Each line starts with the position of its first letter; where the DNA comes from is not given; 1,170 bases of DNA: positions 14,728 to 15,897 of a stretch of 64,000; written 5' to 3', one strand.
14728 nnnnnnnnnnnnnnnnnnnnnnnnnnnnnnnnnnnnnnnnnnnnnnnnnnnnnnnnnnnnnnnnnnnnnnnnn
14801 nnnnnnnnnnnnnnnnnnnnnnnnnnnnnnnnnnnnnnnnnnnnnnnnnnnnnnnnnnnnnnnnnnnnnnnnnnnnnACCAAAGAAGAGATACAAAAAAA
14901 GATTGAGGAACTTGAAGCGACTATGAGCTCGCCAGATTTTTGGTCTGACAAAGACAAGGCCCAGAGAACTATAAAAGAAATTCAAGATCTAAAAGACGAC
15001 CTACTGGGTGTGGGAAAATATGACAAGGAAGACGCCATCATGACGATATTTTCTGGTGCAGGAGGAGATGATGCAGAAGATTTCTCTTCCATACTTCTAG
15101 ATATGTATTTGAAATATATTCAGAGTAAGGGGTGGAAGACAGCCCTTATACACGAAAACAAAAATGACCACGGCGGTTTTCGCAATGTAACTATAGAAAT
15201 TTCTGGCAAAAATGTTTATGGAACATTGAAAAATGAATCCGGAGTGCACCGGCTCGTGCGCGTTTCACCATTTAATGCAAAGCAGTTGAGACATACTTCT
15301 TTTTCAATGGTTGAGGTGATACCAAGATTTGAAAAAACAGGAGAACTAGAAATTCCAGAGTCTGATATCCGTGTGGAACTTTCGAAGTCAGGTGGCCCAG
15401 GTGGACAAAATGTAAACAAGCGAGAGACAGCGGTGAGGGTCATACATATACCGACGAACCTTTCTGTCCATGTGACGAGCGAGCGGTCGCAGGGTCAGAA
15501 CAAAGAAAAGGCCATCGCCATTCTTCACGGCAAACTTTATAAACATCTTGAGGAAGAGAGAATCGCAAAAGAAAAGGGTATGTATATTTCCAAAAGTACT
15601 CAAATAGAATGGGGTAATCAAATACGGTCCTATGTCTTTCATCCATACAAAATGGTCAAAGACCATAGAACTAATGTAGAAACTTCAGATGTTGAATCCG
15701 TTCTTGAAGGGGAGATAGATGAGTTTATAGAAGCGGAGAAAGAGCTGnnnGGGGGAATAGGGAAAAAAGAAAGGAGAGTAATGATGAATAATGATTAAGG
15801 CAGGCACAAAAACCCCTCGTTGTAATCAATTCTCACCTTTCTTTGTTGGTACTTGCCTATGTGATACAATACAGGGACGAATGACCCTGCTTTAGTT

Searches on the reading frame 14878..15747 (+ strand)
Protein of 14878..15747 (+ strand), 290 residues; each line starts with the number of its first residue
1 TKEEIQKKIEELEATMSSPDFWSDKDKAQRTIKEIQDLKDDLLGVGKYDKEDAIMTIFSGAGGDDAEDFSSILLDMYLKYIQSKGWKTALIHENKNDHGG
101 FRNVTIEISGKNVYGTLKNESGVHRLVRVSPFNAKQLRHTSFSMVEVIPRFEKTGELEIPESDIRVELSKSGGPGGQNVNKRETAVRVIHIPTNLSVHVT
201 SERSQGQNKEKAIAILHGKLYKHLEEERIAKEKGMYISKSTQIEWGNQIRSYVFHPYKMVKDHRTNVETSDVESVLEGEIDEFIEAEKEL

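Call 5: search_protein_families(library=pfam, proteins=[window:14878-15747:+], max_evalue=0.1)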
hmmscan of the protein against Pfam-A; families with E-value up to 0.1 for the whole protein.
window:14878-15747:+ (290 aa): 4 families
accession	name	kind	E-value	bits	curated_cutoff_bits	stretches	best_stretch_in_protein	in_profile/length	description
PF03462.23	PCRF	-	2.4e-43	148.6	24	2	37-145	86-194/194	PCRF domain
PF00472.26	RF-1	-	5.9e-35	120.2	35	1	156-264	4-116/116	RF-1 domain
PF16326.10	ABC_tran_CTD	-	1.5e-05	25.6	32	1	3-42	18-57/69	ABC transporter C-terminal domain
PF02815.25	MIR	-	0.023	15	25.6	1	166-211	120-167/185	MIR domain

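Call 26: find_related_loci(query=A1, collection=metagenome_contigs, flank=4000)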
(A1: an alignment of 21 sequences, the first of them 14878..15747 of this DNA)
Query A1 (290 aa) in metagenome_contigs; peptide patterns used: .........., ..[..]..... (x = any residue, [..] = any of these).
600 stretches matched a pattern (row limit reached: there are more); 599 encode a relative of the query (tblastn E <= 1e-3); the best 80 are kept; 80 distinct loci.
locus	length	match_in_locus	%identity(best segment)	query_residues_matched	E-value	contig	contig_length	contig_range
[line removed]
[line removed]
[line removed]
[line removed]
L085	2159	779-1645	62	2-290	2e-128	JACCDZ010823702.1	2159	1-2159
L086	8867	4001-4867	58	2-290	4e-117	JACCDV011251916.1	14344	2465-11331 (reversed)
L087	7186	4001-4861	54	1-287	1e-108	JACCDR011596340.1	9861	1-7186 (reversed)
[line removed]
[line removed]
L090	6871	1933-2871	47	6-290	7e-93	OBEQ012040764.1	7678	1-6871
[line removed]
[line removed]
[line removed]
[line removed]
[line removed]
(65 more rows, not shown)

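Call 86: find_homologous_proteins(query=window:14878-15747:+, max_evalue=1e-40)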
Query window:14878-15747:+ (290 aa): 8000 proteins with E <= 1e-40 among 8000 candidates; the best 120 are listed.
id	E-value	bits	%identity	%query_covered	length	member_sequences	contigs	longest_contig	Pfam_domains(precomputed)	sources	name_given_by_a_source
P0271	2.3e-176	603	95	100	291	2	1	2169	PF03462.24,PF00472.27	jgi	jgi:peptide chain release factor 2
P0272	1.3e-163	561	87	100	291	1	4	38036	PF03462.24,PF00472.27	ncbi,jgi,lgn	-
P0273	6.6e-162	555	86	100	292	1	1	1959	PF03462.24,PF00472.27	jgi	jgi:peptide chain release factor 2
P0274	8.8e-162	555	86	99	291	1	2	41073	PF03462.24,PF00472.27,PF16326.11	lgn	-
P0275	1.9e-161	554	84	100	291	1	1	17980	PF03462.24,PF00472.27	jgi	jgi:peptide chain release factor 2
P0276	1.6e-159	547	84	100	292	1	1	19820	PF03462.24,PF00472.27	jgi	jgi:peptide chain release factor 2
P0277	2.1e-159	547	84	100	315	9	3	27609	PF03462.24,PF00472.27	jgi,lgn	-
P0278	7.1e-158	542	83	99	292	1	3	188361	PF03462.24,PF00472.27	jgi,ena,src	jgi:peptide chain release factor 2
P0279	1.1e-157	542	82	100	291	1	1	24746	PF03462.24,PF00472.27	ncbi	-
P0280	1.3e-157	541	84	95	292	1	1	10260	PF03462.24,PF00472.27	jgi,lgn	jgi:peptide chain release factor 2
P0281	2.1e-156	537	82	100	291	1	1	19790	PF03462.24,PF00472.27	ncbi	-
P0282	2.2e-156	537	82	95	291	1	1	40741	PF03462.24,PF00472.27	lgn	-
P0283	2.6e-155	534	82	98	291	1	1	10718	PF03462.24,PF00472.27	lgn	-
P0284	4.5e-155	533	82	100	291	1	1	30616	PF03462.24,PF00472.27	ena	-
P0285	1.2e-154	531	81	100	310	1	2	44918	PF03462.24,PF00472.27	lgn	-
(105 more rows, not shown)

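Call 87: find_encoding_contigs(protein=P0271, flank=4000, max_places=2)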
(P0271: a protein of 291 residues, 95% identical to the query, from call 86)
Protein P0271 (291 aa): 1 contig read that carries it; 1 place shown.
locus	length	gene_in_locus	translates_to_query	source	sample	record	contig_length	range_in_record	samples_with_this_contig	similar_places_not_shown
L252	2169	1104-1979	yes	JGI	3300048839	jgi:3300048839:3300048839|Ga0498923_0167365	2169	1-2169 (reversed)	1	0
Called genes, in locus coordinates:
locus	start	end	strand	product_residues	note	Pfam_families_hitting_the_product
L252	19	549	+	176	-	PF00005:ABC_tran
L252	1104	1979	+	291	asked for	PF03462:PCRF, PF00472:RF-1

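Call 88: find_encoding_contigs(protein=P0272, flank=4000, max_places=2)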
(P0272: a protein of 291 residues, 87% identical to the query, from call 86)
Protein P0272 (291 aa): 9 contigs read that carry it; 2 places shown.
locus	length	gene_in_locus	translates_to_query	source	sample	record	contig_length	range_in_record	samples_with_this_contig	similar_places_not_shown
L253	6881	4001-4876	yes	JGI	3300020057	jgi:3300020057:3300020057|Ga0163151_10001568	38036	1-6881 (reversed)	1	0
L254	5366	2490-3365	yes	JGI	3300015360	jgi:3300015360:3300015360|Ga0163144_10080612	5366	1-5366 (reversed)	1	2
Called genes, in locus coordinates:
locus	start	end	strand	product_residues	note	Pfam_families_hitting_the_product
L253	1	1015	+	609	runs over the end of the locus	PF01875:Memo, PF09587:PGA_cap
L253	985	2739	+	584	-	-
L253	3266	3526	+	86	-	-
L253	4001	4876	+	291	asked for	PF03462:PCRF, PF00472:RF-1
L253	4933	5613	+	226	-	PF02463:SMC_N (weak), PF00005:ABC_tran, PF13304:AAA_21 (weak)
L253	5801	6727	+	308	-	PF18075:FtsX_ECD, PF02687:FtsX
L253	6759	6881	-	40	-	?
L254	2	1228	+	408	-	?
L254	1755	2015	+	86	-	-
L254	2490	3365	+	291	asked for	PF03462:PCRF, PF00472:RF-1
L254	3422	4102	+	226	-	PF02463:SMC_N (weak), PF00005:ABC_tran, PF13304:AAA_21 (weak)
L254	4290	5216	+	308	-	PF18075:FtsX_ECD, PF02687:FtsX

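Call 89: find_encoding_contigs(protein=P0274, flank=4000, max_places=2)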
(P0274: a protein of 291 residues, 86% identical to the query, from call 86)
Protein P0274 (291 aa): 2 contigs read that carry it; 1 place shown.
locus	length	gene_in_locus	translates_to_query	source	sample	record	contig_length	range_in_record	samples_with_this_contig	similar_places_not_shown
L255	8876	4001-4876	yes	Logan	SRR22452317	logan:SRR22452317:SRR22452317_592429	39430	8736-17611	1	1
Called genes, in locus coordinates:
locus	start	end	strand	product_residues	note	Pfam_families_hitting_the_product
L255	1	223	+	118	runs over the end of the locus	-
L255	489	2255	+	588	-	PF00664:ABC_membrane, PF00005:ABC_tran, PF02463:SMC_N (faint)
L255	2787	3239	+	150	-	-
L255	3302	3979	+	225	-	PF09335:VTT_dom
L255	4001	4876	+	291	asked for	PF16326:ABC_tran_CTD (faint), PF03462:PCRF, PF00472:RF-1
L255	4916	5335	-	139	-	-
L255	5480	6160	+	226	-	PF02463:SMC_N (weak), PF00005:ABC_tran, PF13304:AAA_21 (weak)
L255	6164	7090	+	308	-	PF18075:FtsX_ECD, PF02687:FtsX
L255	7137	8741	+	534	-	PF06418:CTP_synth_N, PF00117:GATase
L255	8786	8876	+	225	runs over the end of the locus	PF00156:Pribosyltran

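Call 90: find_encoding_contigs(protein=P0275, flank=4000, max_places=1)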
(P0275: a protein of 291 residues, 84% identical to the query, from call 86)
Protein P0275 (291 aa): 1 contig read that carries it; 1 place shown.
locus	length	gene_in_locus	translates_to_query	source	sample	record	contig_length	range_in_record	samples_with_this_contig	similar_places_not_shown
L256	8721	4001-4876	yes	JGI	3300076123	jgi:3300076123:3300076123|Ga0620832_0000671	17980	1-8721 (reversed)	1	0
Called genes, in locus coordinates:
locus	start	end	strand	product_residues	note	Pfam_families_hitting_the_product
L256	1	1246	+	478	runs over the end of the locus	PF01425:Amidase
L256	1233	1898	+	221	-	-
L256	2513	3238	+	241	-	PF01909:NTP_transf_2 (weak), PF18765:Polbeta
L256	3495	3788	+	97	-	-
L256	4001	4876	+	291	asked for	PF03462:PCRF, PF00472:RF-1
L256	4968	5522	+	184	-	-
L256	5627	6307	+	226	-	PF02463:SMC_N (faint), PF00005:ABC_tran, PF13304:AAA_21 (weak)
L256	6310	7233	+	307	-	PF18075:FtsX_ECD, PF02687:FtsX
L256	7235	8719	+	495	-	?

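Call 91: find_encoding_contigs(protein=P0276, flank=4000, max_places=1)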
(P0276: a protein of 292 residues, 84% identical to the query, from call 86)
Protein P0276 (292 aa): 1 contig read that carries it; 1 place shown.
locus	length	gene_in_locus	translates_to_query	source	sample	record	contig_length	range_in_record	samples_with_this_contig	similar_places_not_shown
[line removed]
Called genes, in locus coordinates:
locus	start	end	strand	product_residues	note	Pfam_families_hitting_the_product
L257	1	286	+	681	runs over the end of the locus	PF22745:Nlig-Ia, PF01653:DNA_ligase_aden, PF00633:HHH (faint), PF03120:OB_DNA_ligase, PF12826:HHH_2, PF14520:HHH_5, PF00533:BRCT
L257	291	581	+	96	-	PF02686:GatC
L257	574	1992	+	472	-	PF01425:Amidase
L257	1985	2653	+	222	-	-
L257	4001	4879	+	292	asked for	PF03462:PCRF, PF00472:RF-1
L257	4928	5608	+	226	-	PF02463:SMC_N (faint), PF00005:ABC_tran, PF13304:AAA_21 (weak)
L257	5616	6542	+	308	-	PF18075:FtsX_ECD, PF02687:FtsX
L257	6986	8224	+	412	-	PF00534:Glycos_transf_1, PF13692:Glyco_trans_1_4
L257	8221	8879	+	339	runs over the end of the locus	PF13579:Glyco_trans_4_4 (faint), PF13439:Glyco_transf_4, PF00534:Glycos_transf_1, PF13692:Glyco_trans_1_4, PF13524:Glyco_trans_1_2 (weak)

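Call 92: find_encoding_contigs(protein=P0277, flank=4000, max_places=1)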
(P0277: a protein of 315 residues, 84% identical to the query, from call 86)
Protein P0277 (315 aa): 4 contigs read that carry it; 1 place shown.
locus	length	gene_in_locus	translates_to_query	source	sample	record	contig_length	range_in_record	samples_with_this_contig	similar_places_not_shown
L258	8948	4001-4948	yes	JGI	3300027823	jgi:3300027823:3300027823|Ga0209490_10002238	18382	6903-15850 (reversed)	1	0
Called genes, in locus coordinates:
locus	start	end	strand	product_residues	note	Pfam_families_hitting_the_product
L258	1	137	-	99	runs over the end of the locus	-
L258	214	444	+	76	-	-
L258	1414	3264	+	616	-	PF00041:fn3 (weak), PF13570:Beta-prop_ACSF4 (weak), PF01436:NHL (faint), PF06739:SBBP (faint), PF18998:Flg_new_2, PF01471:PG_binding_1 (weak)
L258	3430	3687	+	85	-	-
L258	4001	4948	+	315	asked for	PF03462:PCRF, PF00472:RF-1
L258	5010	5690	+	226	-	PF02463:SMC_N (weak), PF13175:AAA_15 (faint), PF00005:ABC_tran, PF13304:AAA_21 (weak)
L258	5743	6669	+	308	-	PF18075:FtsX_ECD, PF02687:FtsX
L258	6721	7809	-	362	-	PF00270:DEAD, PF04851:ResIII, PF00271:Helicase_C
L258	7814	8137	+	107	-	-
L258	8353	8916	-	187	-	-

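Call 93: find_encoding_contigs(protein=P0278, flank=4000, max_places=1)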
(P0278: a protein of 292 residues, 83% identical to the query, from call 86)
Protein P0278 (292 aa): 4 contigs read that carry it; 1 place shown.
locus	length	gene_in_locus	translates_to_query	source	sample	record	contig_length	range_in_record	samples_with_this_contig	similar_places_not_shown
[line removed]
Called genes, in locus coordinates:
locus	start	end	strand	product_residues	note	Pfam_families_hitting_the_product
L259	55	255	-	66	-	-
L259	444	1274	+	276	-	PF01209:Ubie_methyltran, PF13489:Methyltransf_23, PF13847:Methyltransf_31, PF08241:Methyltransf_11, PF08242:Methyltransf_12, PF13649:Methyltransf_25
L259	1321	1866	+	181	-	PF24387:AEP-like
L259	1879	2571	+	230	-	PF18916:Lycopene_cyc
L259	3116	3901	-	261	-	PF01520:Amidase_3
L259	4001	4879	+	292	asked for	PF03462:PCRF, PF00472:RF-1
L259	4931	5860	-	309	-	PF00890:FAD_binding_2 (faint), PF01134:GIDA (faint), PF01266:DAO (faint), PF01946:Thi4 (faint), PF03486:HI0933_like (faint), PF07992:Pyr_redox_2, PF13738:Pyr_redox_3, PF00070:Pyr_redox (weak), +1 more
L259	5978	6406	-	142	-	PF15891:Nuc_deoxyri_tr2 (weak)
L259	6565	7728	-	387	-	PF00091:Tubulin, PF12327:FtsZ_C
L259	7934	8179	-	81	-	-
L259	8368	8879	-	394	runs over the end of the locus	PF02491:SHS2_FTSA, PF11104:PilM_2, PF14450:FtsA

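Call 94: find_encoding_contigs(protein=P0279, flank=4000, max_places=1)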
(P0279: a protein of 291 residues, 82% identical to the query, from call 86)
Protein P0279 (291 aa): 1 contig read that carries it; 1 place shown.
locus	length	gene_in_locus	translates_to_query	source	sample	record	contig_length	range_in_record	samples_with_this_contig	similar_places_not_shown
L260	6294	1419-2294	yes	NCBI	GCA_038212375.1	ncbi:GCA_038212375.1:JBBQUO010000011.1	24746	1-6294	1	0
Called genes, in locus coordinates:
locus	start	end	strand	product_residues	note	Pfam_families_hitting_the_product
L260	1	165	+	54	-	?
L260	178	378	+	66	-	-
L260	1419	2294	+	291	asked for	PF03462:PCRF, PF00472:RF-1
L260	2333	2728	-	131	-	-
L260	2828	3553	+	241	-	PF02463:SMC_N (weak), PF00005:ABC_tran, PF13304:AAA_21 (weak)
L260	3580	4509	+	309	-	PF18075:FtsX_ECD, PF02687:FtsX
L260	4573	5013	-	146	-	-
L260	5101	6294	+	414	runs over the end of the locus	PF00817:IMS, PF11799:IMS_C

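Call 95: find_encoding_contigs(protein=P0282, flank=4000, max_places=1)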
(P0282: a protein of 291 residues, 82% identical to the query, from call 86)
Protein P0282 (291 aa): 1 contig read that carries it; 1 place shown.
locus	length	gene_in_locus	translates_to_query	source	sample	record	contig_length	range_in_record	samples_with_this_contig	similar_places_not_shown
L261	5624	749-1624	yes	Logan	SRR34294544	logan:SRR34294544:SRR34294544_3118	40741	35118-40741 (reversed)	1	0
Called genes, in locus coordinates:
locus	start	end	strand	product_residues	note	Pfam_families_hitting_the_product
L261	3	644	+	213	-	?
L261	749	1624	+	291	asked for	PF03462:PCRF, PF00472:RF-1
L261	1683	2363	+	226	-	PF02463:SMC_N (faint), PF00005:ABC_tran, PF13175:AAA_15 (faint), PF13304:AAA_21 (weak)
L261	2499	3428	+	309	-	PF18075:FtsX_ECD, PF02687:FtsX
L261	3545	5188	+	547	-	PF01656:CbiA (weak), PF06418:CTP_synth_N, PF07722:Peptidase_C26 (faint), PF00117:GATase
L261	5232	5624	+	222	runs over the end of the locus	PF10298:WhiA_N (faint), PF14528:LAGLIDADG_3 (faint)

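Call 96: find_encoding_contigs(protein=P0284, flank=4000, max_places=1)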
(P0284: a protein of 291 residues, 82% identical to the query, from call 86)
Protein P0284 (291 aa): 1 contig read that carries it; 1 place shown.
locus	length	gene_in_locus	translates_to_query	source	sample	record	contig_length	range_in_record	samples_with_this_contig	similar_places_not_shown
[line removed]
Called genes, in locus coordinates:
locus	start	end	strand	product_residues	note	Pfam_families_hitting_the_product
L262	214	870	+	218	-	-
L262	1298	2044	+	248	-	-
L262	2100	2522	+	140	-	PF00293:NUDIX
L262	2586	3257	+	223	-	PF04493:Endonuclease_5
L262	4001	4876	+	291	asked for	PF03462:PCRF, PF00472:RF-1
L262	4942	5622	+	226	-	PF02463:SMC_N (weak), PF00005:ABC_tran, PF13304:AAA_21 (weak)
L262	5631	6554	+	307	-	PF18075:FtsX_ECD, PF02687:FtsX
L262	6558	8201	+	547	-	PF06418:CTP_synth_N, PF00117:GATase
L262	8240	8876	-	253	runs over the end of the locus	-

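Call 97: find_encoding_contigs(protein=P0285, flank=4000, max_places=1)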
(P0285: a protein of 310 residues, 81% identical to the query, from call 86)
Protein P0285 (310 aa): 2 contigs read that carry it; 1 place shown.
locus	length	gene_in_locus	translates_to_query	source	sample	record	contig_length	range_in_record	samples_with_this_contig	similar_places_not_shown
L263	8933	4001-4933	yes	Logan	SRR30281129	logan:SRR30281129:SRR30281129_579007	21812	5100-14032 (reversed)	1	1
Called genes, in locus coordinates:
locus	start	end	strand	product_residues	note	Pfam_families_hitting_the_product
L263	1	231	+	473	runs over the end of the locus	PF01425:Amidase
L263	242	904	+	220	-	-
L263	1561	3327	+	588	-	PF00664:ABC_membrane, PF00005:ABC_tran, PF02463:SMC_N (faint)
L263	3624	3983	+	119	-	-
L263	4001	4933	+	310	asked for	PF03462:PCRF, PF00472:RF-1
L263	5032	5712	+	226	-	PF02463:SMC_N (weak), PF00005:ABC_tran, PF13304:AAA_21 (weak)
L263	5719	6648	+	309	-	PF18075:FtsX_ECD, PF02687:FtsX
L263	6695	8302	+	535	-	PF06418:CTP_synth_N, PF00117:GATase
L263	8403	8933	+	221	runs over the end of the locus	PF00156:Pribosyltran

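Call 98: find_encoding_contigs(protein=P0281, flank=4000, max_places=1)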
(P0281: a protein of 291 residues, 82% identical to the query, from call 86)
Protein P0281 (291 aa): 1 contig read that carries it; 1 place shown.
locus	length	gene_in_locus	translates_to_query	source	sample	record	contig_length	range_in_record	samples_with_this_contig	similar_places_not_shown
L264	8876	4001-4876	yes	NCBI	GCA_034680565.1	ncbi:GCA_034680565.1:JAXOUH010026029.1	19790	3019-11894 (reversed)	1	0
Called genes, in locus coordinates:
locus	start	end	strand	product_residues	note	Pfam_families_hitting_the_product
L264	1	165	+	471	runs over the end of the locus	PF01425:Amidase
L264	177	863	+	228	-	-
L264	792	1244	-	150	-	-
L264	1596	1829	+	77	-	-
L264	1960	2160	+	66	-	-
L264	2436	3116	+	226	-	PF09335:VTT_dom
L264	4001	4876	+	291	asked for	PF03462:PCRF, PF00472:RF-1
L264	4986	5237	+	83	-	-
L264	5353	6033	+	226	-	PF02463:SMC_N (weak), PF13175:AAA_15 (faint), PF00005:ABC_tran, PF13304:AAA_21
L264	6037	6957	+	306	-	PF18075:FtsX_ECD, PF02687:FtsX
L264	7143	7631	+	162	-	-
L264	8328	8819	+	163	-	-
